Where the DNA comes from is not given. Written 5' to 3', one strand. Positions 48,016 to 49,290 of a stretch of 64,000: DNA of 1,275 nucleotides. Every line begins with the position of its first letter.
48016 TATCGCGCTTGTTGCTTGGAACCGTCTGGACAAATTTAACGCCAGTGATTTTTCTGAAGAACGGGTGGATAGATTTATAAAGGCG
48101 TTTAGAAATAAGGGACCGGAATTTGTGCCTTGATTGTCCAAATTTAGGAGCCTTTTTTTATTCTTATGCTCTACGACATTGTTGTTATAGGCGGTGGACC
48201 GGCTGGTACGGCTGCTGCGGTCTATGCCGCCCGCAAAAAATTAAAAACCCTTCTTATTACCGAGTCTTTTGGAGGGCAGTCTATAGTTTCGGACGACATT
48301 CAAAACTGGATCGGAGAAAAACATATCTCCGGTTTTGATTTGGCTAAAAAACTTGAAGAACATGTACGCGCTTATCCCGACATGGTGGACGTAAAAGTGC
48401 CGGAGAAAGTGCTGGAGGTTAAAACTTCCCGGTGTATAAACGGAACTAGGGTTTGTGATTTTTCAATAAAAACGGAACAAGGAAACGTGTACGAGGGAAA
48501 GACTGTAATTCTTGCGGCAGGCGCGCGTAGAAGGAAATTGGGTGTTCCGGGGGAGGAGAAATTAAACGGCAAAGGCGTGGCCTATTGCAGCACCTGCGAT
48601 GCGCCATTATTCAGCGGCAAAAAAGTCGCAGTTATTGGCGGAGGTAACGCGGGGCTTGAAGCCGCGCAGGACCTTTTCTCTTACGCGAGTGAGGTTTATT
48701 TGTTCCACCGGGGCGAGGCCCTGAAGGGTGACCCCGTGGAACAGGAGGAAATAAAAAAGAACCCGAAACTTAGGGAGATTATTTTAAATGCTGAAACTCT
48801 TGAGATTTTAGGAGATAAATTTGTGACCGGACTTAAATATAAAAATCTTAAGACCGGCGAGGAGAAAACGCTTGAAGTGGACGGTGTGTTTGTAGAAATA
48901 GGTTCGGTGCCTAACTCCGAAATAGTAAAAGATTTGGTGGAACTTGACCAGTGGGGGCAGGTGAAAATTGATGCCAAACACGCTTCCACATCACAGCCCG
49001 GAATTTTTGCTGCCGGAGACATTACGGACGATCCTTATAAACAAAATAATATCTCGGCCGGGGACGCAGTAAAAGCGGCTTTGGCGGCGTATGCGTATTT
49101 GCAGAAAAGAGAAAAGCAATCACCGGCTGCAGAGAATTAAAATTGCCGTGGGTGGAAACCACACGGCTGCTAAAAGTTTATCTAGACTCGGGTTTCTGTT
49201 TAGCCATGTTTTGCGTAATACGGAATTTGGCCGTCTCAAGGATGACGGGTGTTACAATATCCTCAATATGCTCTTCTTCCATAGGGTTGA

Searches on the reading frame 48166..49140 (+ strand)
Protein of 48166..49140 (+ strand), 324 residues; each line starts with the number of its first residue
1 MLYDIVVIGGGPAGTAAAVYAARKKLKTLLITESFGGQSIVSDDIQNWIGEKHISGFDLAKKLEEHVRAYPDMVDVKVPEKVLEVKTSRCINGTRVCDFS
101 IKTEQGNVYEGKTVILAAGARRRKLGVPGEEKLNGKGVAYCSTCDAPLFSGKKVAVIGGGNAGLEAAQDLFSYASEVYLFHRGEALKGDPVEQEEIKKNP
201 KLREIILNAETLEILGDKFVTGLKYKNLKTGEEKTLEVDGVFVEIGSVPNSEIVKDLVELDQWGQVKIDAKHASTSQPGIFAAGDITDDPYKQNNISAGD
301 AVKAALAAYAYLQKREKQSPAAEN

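Call 8: search_protein_families(library=pfam, proteins=[window:48166-49140:+], max_evalue=0.01)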
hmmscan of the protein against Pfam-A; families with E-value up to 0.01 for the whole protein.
window:48166-49140:+ (324 aa): 15 families
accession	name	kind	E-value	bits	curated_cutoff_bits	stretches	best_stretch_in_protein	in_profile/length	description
PF07992.20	Pyr_redox_2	-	1.6e-47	162.8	26.1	1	3-293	1-278/291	Pyridine nucleotide-disulphide oxidoreductase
PF13738.12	Pyr_redox_3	-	1.2e-26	94.1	30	2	49-284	73-305/305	Pyridine nucleotide-disulphide oxidoreductase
PF01134.28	GIDA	-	1.2e-11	44.8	22.1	1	4-35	1-32/391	Glucose inhibited division protein A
PF00070.33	Pyr_redox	-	1.9e-10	41.6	22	1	153-223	1-77/82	Pyridine nucleotide-disulphide oxidoreductase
PF12831.13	FAD_oxidored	-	4.7e-10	39.8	27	1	4-39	1-38/416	FAD dependent oxidoreductase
PF03486.20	HI0933_like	-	2.2e-09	37.6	50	1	4-32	2-30/244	HI0933-like protein Rossmann domain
PF00890.30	FAD_binding_2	-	8.6e-09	35.5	20.4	1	4-39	1-38/414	FAD binding domain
PF01266.30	DAO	-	1.1e-06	28.9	27.9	1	4-38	1-38/353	FAD dependent oxidoreductase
PF01262.27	AlaDh_PNT_C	-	3.3e-05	23.8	23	0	152-183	29-60/214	Alanine dehydrogenase/PNT, C-terminal domain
PF01946.23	Thi4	-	3.3e-05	23.7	26.2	1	3-37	18-55/235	Thi4 family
PF05834.18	Lycopene_cycl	-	0.00016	21.3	23.4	0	4-34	1-33/380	Lycopene cyclase protein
PF13450.12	NAD_binding_8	-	0.00067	20.3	21.9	1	7-38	1-34/68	NAD(P)-binding Rossmann-like domain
PF13241.12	NAD_binding_7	-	0.0047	17.9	22.1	0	149-183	5-39/104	Putative NAD(P)-binding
PF01494.25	FAD_binding_3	-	0.0052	16.5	22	0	153-181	3-31/349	FAD binding domain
PF01210.29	NAD_Gly3P_dh_N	-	0.0072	16.7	23.1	0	153-187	1-35/158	NAD-dependent glycerol-3-phosphate dehydrogenase N-terminus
